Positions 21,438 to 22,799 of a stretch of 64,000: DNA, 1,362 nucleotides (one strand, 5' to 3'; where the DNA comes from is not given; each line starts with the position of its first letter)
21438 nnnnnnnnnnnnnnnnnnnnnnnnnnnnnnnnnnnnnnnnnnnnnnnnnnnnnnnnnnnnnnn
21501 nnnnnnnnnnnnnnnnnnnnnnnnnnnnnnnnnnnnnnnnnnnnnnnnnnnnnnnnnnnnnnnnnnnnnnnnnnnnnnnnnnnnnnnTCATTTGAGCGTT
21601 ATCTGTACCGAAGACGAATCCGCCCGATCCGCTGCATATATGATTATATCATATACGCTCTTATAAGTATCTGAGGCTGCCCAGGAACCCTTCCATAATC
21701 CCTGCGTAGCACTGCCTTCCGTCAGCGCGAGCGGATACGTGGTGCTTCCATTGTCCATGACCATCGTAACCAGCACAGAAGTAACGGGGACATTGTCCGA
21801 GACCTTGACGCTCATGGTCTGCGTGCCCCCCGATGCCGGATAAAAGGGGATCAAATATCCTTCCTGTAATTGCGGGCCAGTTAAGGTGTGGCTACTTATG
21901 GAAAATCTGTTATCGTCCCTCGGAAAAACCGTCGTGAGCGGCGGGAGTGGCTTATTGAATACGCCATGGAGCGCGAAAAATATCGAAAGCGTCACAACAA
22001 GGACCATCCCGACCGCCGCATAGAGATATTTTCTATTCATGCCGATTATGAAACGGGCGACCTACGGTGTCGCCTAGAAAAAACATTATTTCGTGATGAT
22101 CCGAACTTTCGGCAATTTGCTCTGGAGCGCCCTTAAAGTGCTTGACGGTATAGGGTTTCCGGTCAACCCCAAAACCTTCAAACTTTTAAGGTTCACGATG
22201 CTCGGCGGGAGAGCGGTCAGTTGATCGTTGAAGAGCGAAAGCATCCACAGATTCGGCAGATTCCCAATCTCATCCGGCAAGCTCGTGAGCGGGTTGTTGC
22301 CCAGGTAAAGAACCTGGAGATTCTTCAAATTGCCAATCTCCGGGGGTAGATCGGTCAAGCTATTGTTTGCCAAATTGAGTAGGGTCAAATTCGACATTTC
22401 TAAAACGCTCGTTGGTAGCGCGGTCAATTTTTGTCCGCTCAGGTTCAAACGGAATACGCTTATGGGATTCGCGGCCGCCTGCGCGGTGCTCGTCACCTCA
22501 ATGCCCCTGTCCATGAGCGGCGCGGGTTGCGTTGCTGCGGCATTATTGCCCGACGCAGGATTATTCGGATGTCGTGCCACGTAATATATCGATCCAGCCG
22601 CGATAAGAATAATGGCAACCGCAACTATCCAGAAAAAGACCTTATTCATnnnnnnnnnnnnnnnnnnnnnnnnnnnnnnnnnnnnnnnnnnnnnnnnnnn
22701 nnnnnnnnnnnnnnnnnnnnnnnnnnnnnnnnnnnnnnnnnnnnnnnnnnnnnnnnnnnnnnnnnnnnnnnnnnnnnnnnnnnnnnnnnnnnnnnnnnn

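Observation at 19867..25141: Surface-protein island: operon of FN3/Ca-binding protein, small membrane protein, LRR protein and tail-fibre-like repeat protein, divergent from a giant type IV pilin-like gene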

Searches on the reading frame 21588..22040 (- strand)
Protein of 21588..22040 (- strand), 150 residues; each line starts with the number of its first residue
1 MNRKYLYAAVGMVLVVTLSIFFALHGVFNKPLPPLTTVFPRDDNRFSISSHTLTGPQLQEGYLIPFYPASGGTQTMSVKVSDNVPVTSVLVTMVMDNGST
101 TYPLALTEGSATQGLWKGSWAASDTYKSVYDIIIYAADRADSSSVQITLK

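Call 3: search_protein_families(library=pfam, proteins=[window:21588-22040:-], max_evalue=0.1)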
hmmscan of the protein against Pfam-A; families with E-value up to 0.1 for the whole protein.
window:21588-22040:- (150 aa): 0 families

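Call 4: search_protein_families(library=ncbifam, proteins=[window:21588-22040:-], max_evalue=0.1)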
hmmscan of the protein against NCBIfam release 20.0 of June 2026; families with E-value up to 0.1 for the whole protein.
window:21588-22040:- (150 aa): 0 families

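Call 39: find_homologous_proteins(query=window:21588-22040:-, max_evalue=0.001)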
Query window:21588-22040:- (150 aa): 7 proteins with E <= 0.001 among 36 candidates.
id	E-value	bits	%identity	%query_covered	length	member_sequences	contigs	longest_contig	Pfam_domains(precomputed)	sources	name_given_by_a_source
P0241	7.5e-85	300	100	93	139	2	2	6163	-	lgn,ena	-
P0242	2.6e-69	250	76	100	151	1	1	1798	-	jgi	jgi:hypothetical protein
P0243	2.4e-59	217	72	99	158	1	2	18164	-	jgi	jgi:hypothetical protein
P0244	1.5e-49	186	64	99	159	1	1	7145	-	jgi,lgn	jgi:hypothetical protein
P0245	2.3e-49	185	72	80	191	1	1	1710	-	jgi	jgi:hypothetical protein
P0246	1.2e-44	170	67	81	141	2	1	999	-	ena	-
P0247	3.0e-44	168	64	79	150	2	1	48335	-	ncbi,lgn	-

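Call 40: find_encoding_contigs(protein=P0247, flank=10000, max_places=2)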
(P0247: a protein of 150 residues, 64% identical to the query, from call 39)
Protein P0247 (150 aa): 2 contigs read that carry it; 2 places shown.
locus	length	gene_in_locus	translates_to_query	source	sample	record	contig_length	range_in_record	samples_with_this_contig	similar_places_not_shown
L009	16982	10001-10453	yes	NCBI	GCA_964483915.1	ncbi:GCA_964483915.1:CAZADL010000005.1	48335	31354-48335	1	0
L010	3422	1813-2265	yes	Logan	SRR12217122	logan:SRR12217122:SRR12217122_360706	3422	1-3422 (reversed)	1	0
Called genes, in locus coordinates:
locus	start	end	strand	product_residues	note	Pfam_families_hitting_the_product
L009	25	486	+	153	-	PF03449:GreA_GreB_N, PF01272:GreA_GreB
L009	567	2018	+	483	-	PF01336:tRNA_anti-codon, PF00152:tRNA-synt_2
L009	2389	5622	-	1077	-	PF02811:PHP, PF07733:DNA_pol3_alpha, PF17657:DNA_pol3_finger, PF14579:HHH_6, PF01336:tRNA_anti-codon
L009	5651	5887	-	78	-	-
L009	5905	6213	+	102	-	-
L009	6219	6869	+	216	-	-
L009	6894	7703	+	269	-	PF07963:N_methyl (weak)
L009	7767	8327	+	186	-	PF13473:Cupredoxin_1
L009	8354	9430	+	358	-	-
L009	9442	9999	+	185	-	-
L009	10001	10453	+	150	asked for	-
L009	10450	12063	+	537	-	PF00041:fn3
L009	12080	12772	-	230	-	PF01797:Y1_Tnp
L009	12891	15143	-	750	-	PF17191:RecG_wedge, PF01336:tRNA_anti-codon (weak), PF00270:DEAD, PF04851:ResIII, PF00271:Helicase_C, PF22590:Cas3-like_C_2 (weak), PF19833:RecG_dom3_C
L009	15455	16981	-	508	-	?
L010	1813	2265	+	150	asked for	-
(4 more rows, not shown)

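Call 41: find_encoding_contigs(protein=P0244, flank=8000, max_places=2)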
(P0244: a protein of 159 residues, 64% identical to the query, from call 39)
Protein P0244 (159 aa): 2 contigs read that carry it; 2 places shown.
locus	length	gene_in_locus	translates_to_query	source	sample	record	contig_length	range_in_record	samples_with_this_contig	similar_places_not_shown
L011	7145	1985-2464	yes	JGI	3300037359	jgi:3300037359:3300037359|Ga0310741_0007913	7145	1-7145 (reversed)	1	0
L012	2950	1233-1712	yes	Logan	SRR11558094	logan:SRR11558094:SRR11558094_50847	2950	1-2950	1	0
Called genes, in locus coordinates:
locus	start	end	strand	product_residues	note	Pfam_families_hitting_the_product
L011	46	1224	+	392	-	-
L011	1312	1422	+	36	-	-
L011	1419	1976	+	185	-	PF00560:LRR_1 (faint), PF13855:LRR_8, PF23598:LRR_14 (weak), PF12799:LRR_4, PF23598:LRR_14, PF13855:LRR_8 (weak)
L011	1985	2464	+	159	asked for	-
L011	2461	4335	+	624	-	PF00041:fn3 (weak)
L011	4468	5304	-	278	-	-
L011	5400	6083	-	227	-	PF01797:Y1_Tnp (weak)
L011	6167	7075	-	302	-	PF00271:Helicase_C, PF19833:RecG_dom3_C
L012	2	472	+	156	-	?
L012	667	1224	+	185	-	PF00560:LRR_1 (faint), PF13855:LRR_8, PF23598:LRR_14 (weak), PF12799:LRR_4, PF23598:LRR_14, PF13855:LRR_8 (weak)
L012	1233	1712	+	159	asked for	-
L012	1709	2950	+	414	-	?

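Call 42: find_encoding_contigs(protein=P0241, flank=8000, max_places=3)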
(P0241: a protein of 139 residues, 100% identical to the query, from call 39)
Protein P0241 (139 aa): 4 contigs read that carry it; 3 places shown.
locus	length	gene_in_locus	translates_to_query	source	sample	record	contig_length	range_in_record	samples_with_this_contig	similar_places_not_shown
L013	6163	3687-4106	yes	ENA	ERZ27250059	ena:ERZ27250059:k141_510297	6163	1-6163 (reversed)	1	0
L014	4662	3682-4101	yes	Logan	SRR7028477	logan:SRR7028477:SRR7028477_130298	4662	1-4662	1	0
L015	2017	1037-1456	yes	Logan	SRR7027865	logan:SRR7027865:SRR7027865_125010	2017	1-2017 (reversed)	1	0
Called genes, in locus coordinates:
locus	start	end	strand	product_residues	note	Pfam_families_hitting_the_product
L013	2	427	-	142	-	?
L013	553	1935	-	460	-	-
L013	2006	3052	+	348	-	-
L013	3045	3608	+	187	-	-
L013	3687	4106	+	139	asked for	-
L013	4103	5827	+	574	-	PF00041:fn3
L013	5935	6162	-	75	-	?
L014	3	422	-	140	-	?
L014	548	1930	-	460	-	-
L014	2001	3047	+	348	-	-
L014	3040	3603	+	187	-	-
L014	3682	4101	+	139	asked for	-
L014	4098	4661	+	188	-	?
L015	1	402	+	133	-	?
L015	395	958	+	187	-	-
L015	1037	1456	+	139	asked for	-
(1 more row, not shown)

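Call 48: search_protein_families(library=pfam, proteins=[window:21588-22040:-], max_evalue=10)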
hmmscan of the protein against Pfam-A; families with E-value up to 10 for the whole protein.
window:21588-22040:- (150 aa): 0 families

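Call 59: search_protein_families(library=phrogs, proteins=[window:21588-22040:-], max_evalue=0.01)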
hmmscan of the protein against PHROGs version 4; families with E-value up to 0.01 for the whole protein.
window:21588-22040:- (150 aa): 0 families

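Call 67: search_protein_representatives(alignment_id=A3)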
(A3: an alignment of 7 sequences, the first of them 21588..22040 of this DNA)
Query: 7 sequences, 149 profile positions. Proteins with E-value up to 0.001 (for the whole library): 911; up to 1e-10: 317; up to 1e-30: 1. The best 150 are listed.
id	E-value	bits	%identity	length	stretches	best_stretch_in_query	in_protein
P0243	3.2e-80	283.2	-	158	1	1-149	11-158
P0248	5.5e-27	110.5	-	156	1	38-148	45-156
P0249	2.2e-26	108.5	-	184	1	3-148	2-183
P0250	2.6e-26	108.3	-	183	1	32-149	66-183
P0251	4.6e-24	101.0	-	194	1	10-147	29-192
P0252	5.0e-23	97.6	-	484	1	38-148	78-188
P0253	7.4e-23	97.1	-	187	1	39-149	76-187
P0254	1.3e-22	96.3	-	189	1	28-148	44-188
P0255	2.5e-22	95.4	-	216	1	37-148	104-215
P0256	3.2e-22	95.0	-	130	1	38-141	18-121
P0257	1.3e-21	93.1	-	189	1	12-148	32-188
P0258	1.4e-21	92.9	-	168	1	38-148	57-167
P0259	1.5e-21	92.8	-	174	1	30-138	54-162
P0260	7.5e-21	90.6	-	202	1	28-148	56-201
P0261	8.8e-21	90.3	-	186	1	28-148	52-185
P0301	1.4e-17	80.0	-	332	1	4-148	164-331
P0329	3.7e-16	75.3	-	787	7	77-141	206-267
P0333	5.9e-16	74.7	-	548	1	45-140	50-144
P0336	6.6e-16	74.5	-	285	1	38-148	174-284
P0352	3.1e-15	72.3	-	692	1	44-142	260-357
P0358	4.3e-15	71.9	-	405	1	54-147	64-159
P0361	4.8e-15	71.7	-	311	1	45-148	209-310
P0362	4.8e-15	71.7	-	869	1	43-141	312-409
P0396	4.5e-14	68.6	-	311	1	33-141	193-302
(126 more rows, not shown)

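Call 69: search_protein_families(library=pfam, proteins=[P0252, P0329, P0333, P0352, P0362, P0358, P0301, P0336, P0361, P0396], max_evalue=0.001)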
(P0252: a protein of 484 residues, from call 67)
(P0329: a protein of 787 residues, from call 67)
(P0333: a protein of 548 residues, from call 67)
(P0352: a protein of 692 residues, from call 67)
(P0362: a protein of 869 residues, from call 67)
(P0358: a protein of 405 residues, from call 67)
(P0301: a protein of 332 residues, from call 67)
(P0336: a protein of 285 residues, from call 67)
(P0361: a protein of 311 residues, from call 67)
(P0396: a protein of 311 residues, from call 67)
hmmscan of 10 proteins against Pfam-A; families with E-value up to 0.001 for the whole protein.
P0252 (484 aa): 1 family
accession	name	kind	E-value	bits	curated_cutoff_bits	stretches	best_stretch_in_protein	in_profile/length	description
PF07588.17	DUF1554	-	7.9e-06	26.2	27.5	1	328-445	4-123/136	Protein of unknown function (DUF1554)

P0329 (787 aa): 8 families
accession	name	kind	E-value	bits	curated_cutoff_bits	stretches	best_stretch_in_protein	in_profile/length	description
PF10342.15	Kre9_KNH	-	4.7e-33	114.2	24.6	4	595-657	1-65/94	Kre9/KNH-like N-terminal Ig-like domain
PF17957.7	Big_7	-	1.2e-28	100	24.1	3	589-661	1-66/70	Bacterial Ig domain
PF15418.12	DUF4625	-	1.3e-13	51.8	27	0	377-423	8-56/131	Domain of unknown function (DUF4625)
PF24062.1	DUF7362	-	4.8e-07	30.5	27.6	0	35-53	96-114/163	Domain of unknown function (DUF7362)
PF18962.6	Por_Secre_tail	-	6e-07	30.1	27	1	709-785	3-75/75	Secretion system C-terminal sorting domain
PF01835.25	MG2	-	1.2e-05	26.1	32.8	0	723-774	31-82/96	MG2 domain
PF02012.26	BNR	-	3.4e-05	23.6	27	0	390-398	2-10/12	BNR/Asp-box repeat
PF14610.12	Psg1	-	8.6e-05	22.8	30.1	0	595-660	29-102/186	Ykl077w/Psg1 (Pma1 Stabilization in Golgi)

P0333 (548 aa): 0 families

P0352 (692 aa): 2 families
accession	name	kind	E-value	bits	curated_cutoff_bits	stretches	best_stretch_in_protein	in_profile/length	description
PF23106.1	EGF_Teneurin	-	0.00054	20.4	24.3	1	203-232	1-29/30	Teneurin-like EGF domain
PF07974.19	EGF_2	-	0.00098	19.9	22.1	1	203-230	1-32/32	EGF-like domain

P0362 (869 aa): 0 families

P0358 (405 aa): 0 families

P0301 (332 aa): 0 families

P0336 (285 aa): 0 families

P0361 (311 aa): 0 families

P0396 (311 aa): 2 families
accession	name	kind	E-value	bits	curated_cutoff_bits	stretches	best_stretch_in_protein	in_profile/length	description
PF07963.17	N_methyl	-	5.3e-07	29.4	21.2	1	8-32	2-26/27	Prokaryotic N-terminal methylation motif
PF12245.14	Big_3_2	-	0.00018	22.1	23.3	1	234-306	49-113/122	Bacterial Ig-like domain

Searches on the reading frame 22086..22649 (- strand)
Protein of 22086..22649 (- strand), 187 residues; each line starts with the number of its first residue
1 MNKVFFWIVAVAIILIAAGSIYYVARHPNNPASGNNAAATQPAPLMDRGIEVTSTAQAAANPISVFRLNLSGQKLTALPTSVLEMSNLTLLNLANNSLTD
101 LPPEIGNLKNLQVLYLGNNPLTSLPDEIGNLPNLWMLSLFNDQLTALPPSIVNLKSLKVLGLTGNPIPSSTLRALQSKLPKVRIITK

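Call 3: search_protein_families(library=pfam, proteins=[window:22086-22649:-], max_evalue=0.1)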
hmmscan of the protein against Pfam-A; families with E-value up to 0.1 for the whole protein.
window:22086-22649:- (187 aa): 9 families
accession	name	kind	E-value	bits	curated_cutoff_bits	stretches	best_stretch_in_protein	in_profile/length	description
PF13855.12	LRR_8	-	1.8e-14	53.7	27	2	86-144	1-61/61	Leucine rich repeat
PF23598.1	LRR_14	-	2.2e-13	50.1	40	2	115-177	53-115/353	Leucine-rich repeat region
PF12799.13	LRR_4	-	2.3e-13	50.3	27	3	87-125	2-40/44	Leucine Rich repeats (2 copies)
PF00560.39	LRR_1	-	2.3e-08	33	20.6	2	110-131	1-23/23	Leucine Rich Repeat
PF25019.1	LRR_R13L1-DRL21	-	0.00088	19.6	27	0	67-117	73-125/127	R13L1/DRL21 LRRs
PF24758.1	LRR_At5g56370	-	0.0032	17.6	27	0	86-141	14-70/227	FBD-associated F-box protein At5g56370, LRR repeats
PF23211.1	LRR_LRWD1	-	0.0033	17.6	28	1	104-183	37-115/190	Leucine-rich repeat and WD repeat-containing protein 1, LRR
PF17126.11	RsmF_methylt_CI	-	0.0043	17.5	27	0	136-160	13-37/61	RsmF rRNA methyltransferase first C-terminal domain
PF23286.1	LRR_13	-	0.055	13.6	30.1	0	64-134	6-76/210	Disease resistance protein RPS4B-like, leucine-rich repeats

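Call 4: search_protein_families(library=ncbifam, proteins=[window:22086-22649:-], max_evalue=0.1)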
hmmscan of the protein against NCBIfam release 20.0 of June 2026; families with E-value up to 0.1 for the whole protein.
window:22086-22649:- (187 aa): 8 families
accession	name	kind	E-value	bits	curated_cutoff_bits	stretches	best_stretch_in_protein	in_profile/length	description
NF041381.1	XopAC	subfamily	1.4e-15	57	450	1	73-166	100-194/451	XopAC/AvrAC family type III secretion system effector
NF041400.1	XopAE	equivalog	4.4e-14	52.3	600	1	68-166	71-196/478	type III secretion system effector XopAE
NF047464.1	FibnectbindLIC11051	equivalog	2.1e-13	49.6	1000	1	64-167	535-639/685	LIC_11051 family fibronectin-binding protein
NF041351.1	XopL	equivalog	5.7e-13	48.4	500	1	66-165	156-257/497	type III secretion system leucine-rich repeat domain-containing effector XopL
NF011917.0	PRK15387.1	equivalog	1.7e-08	33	1243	1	42-176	341-466/788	type III secretion system effector E3 ubiquitin transferase SspH2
NF033190.2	inl_like_NEAT_1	exception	3.5e-06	25.6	1275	1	68-168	268-364/754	NEAT domain-containing leucine-rich repeat protein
NF033189.1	internalin_A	exception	1.4e-05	23.6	1600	1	85-169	96-177/799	class 1 internalin InlA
NF011897.0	PRK15370.1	equivalog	1.8e-05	22.8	1113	1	67-151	287-365/755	SPI-1 type III secretion system effector E3 ubiquitin transferase SlrP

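Call 59: search_protein_families(library=phrogs, proteins=[window:22086-22649:-], max_evalue=0.01)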
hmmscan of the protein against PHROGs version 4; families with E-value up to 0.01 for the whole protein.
window:22086-22649:- (187 aa): 3 families
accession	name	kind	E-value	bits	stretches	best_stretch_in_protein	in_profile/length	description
phrog_6688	-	unknown function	1.4e-28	101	1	50-166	360-476/681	-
phrog_21719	-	unknown function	1.4e-10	41.2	1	59-176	123-232/554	-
phrog_7816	-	unknown function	0.0055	16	1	63-167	129-225/739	-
